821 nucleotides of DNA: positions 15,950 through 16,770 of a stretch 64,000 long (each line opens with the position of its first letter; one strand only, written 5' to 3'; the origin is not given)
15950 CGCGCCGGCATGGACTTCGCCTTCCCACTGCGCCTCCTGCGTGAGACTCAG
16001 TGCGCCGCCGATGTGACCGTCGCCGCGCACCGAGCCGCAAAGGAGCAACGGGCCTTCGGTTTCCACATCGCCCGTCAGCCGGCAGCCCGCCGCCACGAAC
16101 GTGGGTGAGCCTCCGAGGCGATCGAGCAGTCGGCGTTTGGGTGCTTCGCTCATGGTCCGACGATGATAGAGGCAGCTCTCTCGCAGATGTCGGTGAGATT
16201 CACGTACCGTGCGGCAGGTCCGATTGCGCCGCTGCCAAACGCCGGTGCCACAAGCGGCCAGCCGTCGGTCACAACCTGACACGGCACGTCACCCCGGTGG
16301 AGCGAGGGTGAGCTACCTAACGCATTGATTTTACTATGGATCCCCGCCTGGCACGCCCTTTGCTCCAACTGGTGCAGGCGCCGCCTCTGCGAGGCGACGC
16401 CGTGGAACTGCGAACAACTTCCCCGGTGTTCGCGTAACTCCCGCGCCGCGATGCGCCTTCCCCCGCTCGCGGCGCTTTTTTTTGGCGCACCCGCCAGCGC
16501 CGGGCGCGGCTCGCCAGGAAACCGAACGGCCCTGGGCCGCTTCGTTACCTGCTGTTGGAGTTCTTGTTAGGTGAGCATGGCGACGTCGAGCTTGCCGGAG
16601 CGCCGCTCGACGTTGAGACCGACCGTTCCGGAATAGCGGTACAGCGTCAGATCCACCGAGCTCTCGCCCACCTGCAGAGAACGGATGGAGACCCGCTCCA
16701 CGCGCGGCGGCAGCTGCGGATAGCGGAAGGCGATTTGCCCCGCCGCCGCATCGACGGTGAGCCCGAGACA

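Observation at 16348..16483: Exact sigma-54 promoter plus orphan intrinsic terminator: candidate sRNA of about 110 nt with two CUUCCCC loops, opposite in orientation to both flanking genes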

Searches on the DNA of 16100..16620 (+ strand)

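Call 4: search_rna_families(source=window, start=16100, end=16620, threshold=evalue, max_evalue=10, show_alignments=3)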
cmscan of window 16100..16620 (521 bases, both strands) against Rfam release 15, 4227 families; matches with E-value up to 10: 7.
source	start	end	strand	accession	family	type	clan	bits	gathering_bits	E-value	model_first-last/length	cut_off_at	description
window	16374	16403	-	RF00502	TCV_Pr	Cis-reg;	-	17.3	40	1.2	1-34/34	no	Turnip crinkle virus (TCV) core promoter hairpin (Pr)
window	16367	16479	+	RF02232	sX13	Gene; sRNA;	-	16.3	50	1.1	1-115/115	no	Xanthomonadaceae sRNA sX13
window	16400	16483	+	RF02871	ncS54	Gene; sRNA;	-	16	43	0.61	1-79/79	no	Burkholderia sRNA 54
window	16372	16416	-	RF02940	COG3860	Cis-reg;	-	15.9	42.5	0.38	1-54/54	no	COG3860 RNA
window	16413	16490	+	RF00519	suhB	Gene; sRNA;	CL00108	14.9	41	2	1-77/77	no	Makes More Granules Regulator RNA (mmgR)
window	16493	16615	+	RF01671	P18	Gene; sRNA;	-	13.9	60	9.6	1-135/135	no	Pseudomonas sRNA P18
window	16377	16401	-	RF01683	P6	Gene; sRNA;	-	11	50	1.3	87-111/510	no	Pseudomonas sRNA P6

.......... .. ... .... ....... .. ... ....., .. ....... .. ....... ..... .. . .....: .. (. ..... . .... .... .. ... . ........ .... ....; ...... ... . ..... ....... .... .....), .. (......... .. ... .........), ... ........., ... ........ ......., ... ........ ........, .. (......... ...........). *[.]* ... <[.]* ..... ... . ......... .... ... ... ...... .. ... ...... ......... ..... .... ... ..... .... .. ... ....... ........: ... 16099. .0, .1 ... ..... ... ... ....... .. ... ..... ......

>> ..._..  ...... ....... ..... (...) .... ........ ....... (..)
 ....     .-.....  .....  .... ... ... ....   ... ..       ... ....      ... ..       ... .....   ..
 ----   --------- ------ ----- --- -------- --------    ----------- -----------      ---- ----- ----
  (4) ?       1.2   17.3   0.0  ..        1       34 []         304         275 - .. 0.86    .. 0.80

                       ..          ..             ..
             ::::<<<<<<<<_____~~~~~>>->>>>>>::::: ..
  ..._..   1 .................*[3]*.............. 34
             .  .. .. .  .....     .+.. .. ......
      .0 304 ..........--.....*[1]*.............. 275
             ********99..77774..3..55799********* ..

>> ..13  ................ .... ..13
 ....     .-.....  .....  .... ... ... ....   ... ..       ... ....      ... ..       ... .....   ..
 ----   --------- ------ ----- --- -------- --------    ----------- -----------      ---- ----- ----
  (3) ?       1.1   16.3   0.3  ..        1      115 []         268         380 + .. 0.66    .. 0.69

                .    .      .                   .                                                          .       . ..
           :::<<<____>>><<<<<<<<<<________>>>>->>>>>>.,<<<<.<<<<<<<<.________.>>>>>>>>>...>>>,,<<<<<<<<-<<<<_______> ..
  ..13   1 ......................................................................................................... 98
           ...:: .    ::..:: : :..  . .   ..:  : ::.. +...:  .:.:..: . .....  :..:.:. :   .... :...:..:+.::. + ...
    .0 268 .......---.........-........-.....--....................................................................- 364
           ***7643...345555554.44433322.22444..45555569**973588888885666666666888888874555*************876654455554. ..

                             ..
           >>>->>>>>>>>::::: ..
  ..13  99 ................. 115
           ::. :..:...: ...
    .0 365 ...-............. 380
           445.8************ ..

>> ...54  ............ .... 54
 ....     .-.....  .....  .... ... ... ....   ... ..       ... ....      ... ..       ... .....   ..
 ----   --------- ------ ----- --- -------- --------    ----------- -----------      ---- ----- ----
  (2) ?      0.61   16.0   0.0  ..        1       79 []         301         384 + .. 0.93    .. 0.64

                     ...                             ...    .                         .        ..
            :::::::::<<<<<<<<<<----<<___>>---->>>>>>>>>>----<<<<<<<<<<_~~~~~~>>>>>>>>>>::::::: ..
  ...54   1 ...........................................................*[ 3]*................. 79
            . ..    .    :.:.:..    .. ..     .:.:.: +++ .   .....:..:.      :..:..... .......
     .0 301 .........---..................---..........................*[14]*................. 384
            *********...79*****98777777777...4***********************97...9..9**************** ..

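Call 50: search_rna_families(sources=[L071, L085, L044, L128, L053, L025, L037, L005, L010, L160], threshold=gathering)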
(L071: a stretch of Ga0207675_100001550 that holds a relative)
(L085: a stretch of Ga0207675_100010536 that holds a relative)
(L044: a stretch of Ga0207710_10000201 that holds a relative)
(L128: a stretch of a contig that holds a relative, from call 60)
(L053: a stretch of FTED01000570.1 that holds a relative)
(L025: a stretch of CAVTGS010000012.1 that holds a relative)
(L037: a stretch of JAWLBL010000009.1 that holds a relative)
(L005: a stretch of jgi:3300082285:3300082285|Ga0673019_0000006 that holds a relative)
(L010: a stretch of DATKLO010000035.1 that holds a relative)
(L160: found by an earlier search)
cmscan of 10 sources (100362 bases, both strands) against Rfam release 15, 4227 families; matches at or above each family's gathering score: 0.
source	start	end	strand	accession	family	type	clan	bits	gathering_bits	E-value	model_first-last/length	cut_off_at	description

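Call 58: build_rna_model(alignment_id=A3, structure=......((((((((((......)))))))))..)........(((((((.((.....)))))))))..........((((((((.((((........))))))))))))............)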
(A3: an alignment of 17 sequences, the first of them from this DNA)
Model R1 built from alignment A3 (17 sequences, 121 columns); structure: as given.
model positions 116; base pairs 31; branch points 2; effective number of sequences 1.11; information 0.591 bits per position. Calibrated on 0.2 Mb of random sequence (short: E-values are rough).
structure used (alignment columns):
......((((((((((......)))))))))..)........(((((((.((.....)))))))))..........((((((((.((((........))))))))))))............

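Call 59: search_with_rna_model(model_id=R1, source=window, max_evalue=10, filters=off)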
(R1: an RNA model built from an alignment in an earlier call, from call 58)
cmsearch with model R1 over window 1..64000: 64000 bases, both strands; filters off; matches with E-value up to 10: 71.
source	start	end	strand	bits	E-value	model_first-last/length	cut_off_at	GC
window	16373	16487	+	120.4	1.5e-27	1-116/116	no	0.69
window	16366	16480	-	22.4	0.0007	1-116/116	no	0.69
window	6289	6384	-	14.1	0.073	1-116/116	no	0.67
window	63248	63375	+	12.7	0.15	1-116/116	no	0.7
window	37145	37242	+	12.7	0.16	1-116/116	no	0.64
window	3985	4087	-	12.5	0.17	1-116/116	no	0.78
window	38382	38472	-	11.7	0.27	1-116/116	no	0.64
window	9773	9855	-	11.2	0.36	1-116/116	no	0.7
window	6199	6293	+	11.1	0.39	1-116/116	no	0.65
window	39326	39425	-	10.9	0.42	1-116/116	no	0.71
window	58148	58223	-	10.2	0.65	1-116/116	no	0.68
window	57739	57820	+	10.1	0.66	1-116/116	no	0.63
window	17313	17344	-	10.1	0.68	72-104/116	no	0.84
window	34564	34615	+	9.8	0.8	65-104/116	no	0.77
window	33633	33734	-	9.4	0.96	1-116/116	no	0.65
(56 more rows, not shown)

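Call 60: search_with_rna_model(model_id=R1, sources=[L006, L011, L012, L016, L025, L026, L032, L034, L035, L037, L039, L040, L069, L107, L052, L134, L071, L085, L128, L053, L075, L156, L127, L104, L044, L082], max_evalue=1)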
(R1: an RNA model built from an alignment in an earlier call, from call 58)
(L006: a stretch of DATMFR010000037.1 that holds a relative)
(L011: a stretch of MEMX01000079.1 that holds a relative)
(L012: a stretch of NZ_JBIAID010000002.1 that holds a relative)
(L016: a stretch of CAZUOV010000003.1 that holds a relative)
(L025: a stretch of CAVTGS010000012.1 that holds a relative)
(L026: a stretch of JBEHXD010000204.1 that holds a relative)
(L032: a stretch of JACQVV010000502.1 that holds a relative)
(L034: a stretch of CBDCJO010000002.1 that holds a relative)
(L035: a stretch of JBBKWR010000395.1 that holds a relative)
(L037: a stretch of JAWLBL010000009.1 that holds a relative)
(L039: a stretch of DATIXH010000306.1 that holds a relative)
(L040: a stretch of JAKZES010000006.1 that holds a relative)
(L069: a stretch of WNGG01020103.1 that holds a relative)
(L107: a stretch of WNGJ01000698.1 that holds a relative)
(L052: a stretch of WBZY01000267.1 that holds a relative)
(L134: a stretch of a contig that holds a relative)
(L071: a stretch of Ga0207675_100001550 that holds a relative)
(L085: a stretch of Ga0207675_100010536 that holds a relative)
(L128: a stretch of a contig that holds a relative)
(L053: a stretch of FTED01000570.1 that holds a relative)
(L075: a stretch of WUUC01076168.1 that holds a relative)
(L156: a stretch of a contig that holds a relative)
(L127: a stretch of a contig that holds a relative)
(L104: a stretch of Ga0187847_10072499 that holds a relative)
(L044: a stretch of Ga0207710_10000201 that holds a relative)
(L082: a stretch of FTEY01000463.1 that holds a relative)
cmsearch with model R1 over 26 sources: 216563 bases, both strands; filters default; matches with E-value up to 1: 19.
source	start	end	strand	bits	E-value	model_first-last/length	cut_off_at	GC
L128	6290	6390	+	78.3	7.4e-17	1-116/116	no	0.62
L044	4122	4234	-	75.5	3.5e-16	1-116/116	no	0.6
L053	7363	7455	-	74.1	7.8e-16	1-116/116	no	0.6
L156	658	766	-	71.1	4.2e-15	1-116/116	no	0.59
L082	1585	1687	+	70.5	5.6e-15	1-116/116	no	0.58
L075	3181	3291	+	68.8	1.5e-14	1-116/116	no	0.59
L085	3088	3205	-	57.1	9.9e-12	1-116/116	no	0.6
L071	4913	5002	-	56.2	1.6e-11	1-116/116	no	0.59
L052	12970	13067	-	45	8.1e-09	1-116/116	no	0.62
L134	680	777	-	45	8.1e-09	1-116/116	no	0.62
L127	2332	2427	-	39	2.4e-07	1-116/116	no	0.54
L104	1419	1538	+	30.2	3.1e-05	1-116/116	no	0.56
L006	1606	1711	+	19.5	0.012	1-116/116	no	0.64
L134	694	751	+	18.7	0.019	5-62/116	no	0.71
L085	8115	8215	+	14.2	0.23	1-116/116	no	0.63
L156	598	713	+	14.1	0.24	1-116/116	no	0.63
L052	12983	13010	+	13.8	0.29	73-103/116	no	0.86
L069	7419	7506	-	13.3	0.37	1-116/116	no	0.7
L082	8433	8568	+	11.9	0.81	1-116/116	no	0.58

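Call 67: search_with_rna_model(model_id=R1, sources=[window, L002, L004, L005, L007, L008, L009, L010, L013, L014, L017, L018, L019, L020, L021, L022, L023, L024, L027, L028, L029, L030, L031, L033, L036, L038, L041, L042, L043, L044, L045, L046, L047, L048, L049, L050, L051, L053, L054, L055, L056, L057, L058, L059, L060, L061, L062, L063, L064, L065, L066, L067, L068, L070, L071, L073, L074, L075, L076, L077, L078, L080, L081, L082, L085, L087, L088, L090, L091, L092, L093, L094, L095, L097, L099, L100, L102, L103, L104, L105, L106, L108, L109, L110, L111, L113, L118, L119, L120, L121, L122, L123, L124, L125, L127, L128, L129, L134, L135, L137], max_evalue=0.00001, make_alignment=true)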
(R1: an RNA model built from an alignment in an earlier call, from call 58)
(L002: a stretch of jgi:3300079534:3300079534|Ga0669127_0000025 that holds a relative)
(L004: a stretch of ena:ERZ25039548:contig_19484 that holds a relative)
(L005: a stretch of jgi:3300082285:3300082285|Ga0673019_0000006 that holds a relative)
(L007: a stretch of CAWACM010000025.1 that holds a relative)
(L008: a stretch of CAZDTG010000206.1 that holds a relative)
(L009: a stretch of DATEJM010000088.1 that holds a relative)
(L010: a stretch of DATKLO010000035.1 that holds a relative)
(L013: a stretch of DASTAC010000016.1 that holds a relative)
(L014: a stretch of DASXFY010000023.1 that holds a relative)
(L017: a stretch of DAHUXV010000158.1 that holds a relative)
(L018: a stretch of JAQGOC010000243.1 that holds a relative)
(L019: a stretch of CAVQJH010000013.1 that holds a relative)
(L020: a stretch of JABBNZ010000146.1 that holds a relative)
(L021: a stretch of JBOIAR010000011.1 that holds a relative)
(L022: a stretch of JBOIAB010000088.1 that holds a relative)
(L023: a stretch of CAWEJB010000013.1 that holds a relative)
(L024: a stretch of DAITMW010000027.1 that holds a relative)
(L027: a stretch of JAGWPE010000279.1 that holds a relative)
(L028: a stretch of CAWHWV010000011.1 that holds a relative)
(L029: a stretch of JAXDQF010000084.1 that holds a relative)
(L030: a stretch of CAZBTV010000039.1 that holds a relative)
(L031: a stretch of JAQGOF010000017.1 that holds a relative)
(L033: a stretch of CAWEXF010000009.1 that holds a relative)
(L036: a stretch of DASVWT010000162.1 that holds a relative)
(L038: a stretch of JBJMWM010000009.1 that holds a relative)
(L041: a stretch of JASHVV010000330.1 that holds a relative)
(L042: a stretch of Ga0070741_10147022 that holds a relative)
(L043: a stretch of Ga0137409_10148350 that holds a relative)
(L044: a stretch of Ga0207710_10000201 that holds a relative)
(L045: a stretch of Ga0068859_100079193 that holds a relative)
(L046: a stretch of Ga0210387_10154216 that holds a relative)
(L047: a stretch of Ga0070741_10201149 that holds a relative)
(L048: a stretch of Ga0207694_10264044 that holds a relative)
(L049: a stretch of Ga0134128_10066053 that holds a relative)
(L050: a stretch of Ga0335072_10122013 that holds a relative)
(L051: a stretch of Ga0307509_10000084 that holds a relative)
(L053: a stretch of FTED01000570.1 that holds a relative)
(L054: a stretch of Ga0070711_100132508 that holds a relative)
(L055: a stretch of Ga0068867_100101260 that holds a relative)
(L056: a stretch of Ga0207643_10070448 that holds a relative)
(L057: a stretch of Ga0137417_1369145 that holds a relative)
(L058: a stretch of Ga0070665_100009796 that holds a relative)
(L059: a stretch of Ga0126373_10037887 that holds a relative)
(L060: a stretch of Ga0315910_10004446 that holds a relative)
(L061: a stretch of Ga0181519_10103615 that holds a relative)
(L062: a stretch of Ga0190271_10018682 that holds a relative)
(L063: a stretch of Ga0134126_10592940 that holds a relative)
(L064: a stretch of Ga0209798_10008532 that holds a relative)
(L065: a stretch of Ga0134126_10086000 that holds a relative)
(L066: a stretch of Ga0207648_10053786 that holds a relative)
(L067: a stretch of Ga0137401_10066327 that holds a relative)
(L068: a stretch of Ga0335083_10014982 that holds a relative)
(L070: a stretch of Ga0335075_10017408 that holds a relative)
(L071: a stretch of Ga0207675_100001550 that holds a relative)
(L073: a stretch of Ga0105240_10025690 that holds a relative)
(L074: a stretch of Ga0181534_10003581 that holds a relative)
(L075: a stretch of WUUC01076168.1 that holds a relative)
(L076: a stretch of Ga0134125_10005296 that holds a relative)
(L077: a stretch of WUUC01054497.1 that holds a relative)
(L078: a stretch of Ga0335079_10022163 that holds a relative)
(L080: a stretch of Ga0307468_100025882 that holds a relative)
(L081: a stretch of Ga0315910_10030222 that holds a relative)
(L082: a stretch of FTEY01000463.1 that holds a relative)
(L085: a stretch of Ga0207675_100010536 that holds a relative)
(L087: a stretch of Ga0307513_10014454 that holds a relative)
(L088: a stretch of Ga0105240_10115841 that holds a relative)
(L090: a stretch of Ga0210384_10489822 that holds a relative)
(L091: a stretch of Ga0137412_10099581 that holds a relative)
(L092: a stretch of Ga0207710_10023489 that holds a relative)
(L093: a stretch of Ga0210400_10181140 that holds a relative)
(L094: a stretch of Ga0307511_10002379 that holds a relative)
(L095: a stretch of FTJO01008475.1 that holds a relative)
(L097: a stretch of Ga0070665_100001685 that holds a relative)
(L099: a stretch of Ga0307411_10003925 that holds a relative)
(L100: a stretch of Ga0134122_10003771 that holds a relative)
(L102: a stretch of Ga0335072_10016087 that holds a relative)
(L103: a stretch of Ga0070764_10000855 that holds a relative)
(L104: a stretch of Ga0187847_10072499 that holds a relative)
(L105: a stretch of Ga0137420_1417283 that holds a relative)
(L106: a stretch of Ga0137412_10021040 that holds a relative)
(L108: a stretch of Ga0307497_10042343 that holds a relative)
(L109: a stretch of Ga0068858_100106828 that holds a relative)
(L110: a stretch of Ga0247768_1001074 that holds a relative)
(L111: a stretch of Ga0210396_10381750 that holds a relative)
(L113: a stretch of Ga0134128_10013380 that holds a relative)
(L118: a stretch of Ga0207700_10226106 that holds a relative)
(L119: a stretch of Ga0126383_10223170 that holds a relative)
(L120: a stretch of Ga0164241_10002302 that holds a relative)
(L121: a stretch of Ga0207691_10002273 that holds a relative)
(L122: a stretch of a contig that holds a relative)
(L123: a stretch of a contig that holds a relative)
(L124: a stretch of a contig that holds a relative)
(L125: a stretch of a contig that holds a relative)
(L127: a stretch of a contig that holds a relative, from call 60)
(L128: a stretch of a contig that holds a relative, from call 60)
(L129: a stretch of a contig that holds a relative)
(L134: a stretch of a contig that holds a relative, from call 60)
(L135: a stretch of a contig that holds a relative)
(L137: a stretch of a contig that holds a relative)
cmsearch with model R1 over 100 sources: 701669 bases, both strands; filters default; matches with E-value up to 0.00001: 99.
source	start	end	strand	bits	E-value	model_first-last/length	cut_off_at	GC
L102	9186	9301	-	139.4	4.2e-31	1-116/116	no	0.66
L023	1708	1823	+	137.8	1e-30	1-116/116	no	0.65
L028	3352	3467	+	136.8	1.8e-30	1-116/116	no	0.66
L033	205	320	+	136.2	2.4e-30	1-116/116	no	0.64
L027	6813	6928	-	135.3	4.2e-30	1-116/116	no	0.67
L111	142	257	-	133.8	9.5e-30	1-116/116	no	0.66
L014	6403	6517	+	132.2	2.3e-29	1-116/116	no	0.64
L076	12566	12681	+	132.1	2.4e-29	1-116/116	no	0.66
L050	1166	1281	-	131.9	2.7e-29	1-116/116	no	0.72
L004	6185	6300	-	131.2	4.1e-29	1-116/116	no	0.64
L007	1926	2042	-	131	4.4e-29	1-116/116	no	0.68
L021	6597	6711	-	128.7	1.6e-28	1-116/116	no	0.65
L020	4474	4590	+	127.9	2.6e-28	1-116/116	no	0.69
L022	3632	3746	+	123.5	3e-27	1-116/116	no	0.68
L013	1584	1700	+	123.4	3.1e-27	1-116/116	no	0.67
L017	4767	4883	+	122.5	5e-27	1-116/116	no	0.68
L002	6189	6304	-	121.3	1e-26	1-116/116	no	0.63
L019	751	866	-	117.9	6.7e-26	1-116/116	no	0.67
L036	3021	3138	-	117.1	1e-25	1-116/116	no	0.69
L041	2074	2191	-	115.7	2.2e-25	1-116/116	no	0.68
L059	2009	2121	+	113.8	6.6e-25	1-116/116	no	0.66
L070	8123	8236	+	112.5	1.3e-24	1-116/116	no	0.65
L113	9094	9210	-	111.6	2.2e-24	1-116/116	no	0.68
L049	517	633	+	104.1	1.4e-22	1-116/116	no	0.64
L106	401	513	-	92.5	9e-20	1-116/116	no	0.62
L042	552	666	-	89.7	4.3e-19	1-116/116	no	0.56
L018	439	550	+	88.5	8.4e-19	1-116/116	no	0.63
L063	421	540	-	86.8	2.1e-18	1-116/116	no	0.62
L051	8300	8412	+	84.8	6.6e-18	1-116/116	no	0.58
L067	1333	1444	+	84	1e-17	1-116/116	no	0.57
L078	5936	6040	+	83.4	1.4e-17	1-116/116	no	0.59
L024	2290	2403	-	82.5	2.3e-17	1-116/116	no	0.66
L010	1840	1952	+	82.4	2.5e-17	1-116/116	no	0.6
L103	5729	5838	-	82.1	2.9e-17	1-116/116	no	0.64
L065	2201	2314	-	82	3.2e-17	1-116/116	no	0.58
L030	327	439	-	81.9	3.4e-17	1-116/116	no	0.65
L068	4374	4482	+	81.9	3.4e-17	1-116/116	no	0.59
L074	7601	7715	+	81.7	3.6e-17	1-116/116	no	0.56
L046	126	234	-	81.4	4.4e-17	1-116/116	no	0.62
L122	3652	3765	-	81.3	4.5e-17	1-116/116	no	0.65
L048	999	1113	+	81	5.3e-17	1-116/116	no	0.55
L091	1704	1816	+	80.3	8e-17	1-116/116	no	0.6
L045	626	740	+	80.1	9.1e-17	1-116/116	no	0.56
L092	669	783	+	80.1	9.1e-17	1-116/116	no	0.56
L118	301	412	-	80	9.5e-17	1-116/116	no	0.65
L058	1340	1454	+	79.7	1.1e-16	1-116/116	no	0.55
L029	7543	7657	-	79.3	1.4e-16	1-116/116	no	0.55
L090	417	525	-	79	1.6e-16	1-116/116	no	0.63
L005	6214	6316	-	79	1.7e-16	1-116/116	no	0.63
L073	2329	2436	-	78.6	2.1e-16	1-116/116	no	0.58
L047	709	812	-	78.5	2.1e-16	1-116/116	no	0.6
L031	4369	4481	-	78.4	2.3e-16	1-116/116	no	0.61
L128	6290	6390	+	78.3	2.4e-16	1-116/116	no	0.62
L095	3302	3440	+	78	2.9e-16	1-116/116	no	0.6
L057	271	380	-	77.9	3.1e-16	1-116/116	no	0.6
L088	1662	1776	+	77.8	3.2e-16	1-116/116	no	0.55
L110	9415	9532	-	76.9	5.3e-16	1-116/116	no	0.54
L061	1260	1368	-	76.7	6.1e-16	1-116/116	no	0.61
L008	5322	5430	-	75.9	9.2e-16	1-116/116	no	0.65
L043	478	582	-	75.7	1e-15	1-116/116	no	0.54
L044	4122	4234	-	75.5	1.1e-15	1-116/116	no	0.6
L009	514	633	+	75.3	1.3e-15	1-116/116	no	0.57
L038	7036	7148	-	74.9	1.6e-15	1-116/116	no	0.6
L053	7363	7455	-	74.1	2.5e-15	1-116/116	no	0.6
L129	780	892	+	74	2.7e-15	1-116/116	no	0.59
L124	3451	3530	+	73.7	3.1e-15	1-81/116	3'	0.68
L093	4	112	-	72.2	7.4e-15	1-116/116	no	0.65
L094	6241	6353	+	71.9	8.6e-15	1-116/116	no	0.59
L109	2318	2409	+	71.7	9.4e-15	1-116/116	no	0.62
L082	1585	1687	+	70.5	1.8e-14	1-116/116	no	0.58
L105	2768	2879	-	69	4.3e-14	1-116/116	no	0.62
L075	3181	3291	+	68.8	4.9e-14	1-116/116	no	0.59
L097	2896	3008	+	64.7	4.6e-13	1-116/116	no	0.62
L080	1484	1598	+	64.6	5.1e-13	1-116/116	no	0.6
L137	726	844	+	62.5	1.6e-12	1-116/116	no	0.59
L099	2835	2932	+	62.3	1.8e-12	1-116/116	no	0.64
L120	8856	8969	+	62.3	1.8e-12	1-116/116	no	0.61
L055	728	866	-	61.2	3.3e-12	1-116/116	no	0.61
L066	731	846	+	60.7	4.2e-12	1-116/116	no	0.59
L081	1159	1261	+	60.6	4.7e-12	1-116/116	no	0.58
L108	268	387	-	58.5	1.5e-11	1-116/116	no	0.58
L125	6545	6661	+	58.3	1.7e-11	1-116/116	no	0.57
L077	2140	2242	+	58.1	1.9e-11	1-116/116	no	0.57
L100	1605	1721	+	58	1.9e-11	1-116/116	no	0.58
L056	1405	1507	-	57.6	2.5e-11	1-116/116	no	0.6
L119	1425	1513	+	57.5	2.6e-11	1-116/116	no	0.58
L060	9867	9981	-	57.3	3e-11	1-116/116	no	0.6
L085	3088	3205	-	57.1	3.2e-11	1-116/116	no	0.6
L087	2070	2162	-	56.9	3.5e-11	1-116/116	no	0.58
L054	216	322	-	56.8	3.8e-11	1-116/116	no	0.6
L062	1482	1597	+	56.7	3.9e-11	1-116/116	no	0.59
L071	4913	5002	-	56.2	5.3e-11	1-116/116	no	0.59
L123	3710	3818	+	56.1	5.5e-11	1-116/116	no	0.58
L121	1706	1804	-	55.8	6.7e-11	1-116/116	no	0.59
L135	1670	1758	+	55.7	7.1e-11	1-116/116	no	0.58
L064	1708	1814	-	49.8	1.9e-09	1-116/116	no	0.59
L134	680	777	-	45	2.6e-08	1-116/116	no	0.62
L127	2332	2427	-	39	7.7e-07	1-116/116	no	0.54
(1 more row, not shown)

Alignment A4: 99 matches aligned to the model, 182 columns, each read 5' to 3' on its own strand. Consensus structure (alignment columns), stored with it:
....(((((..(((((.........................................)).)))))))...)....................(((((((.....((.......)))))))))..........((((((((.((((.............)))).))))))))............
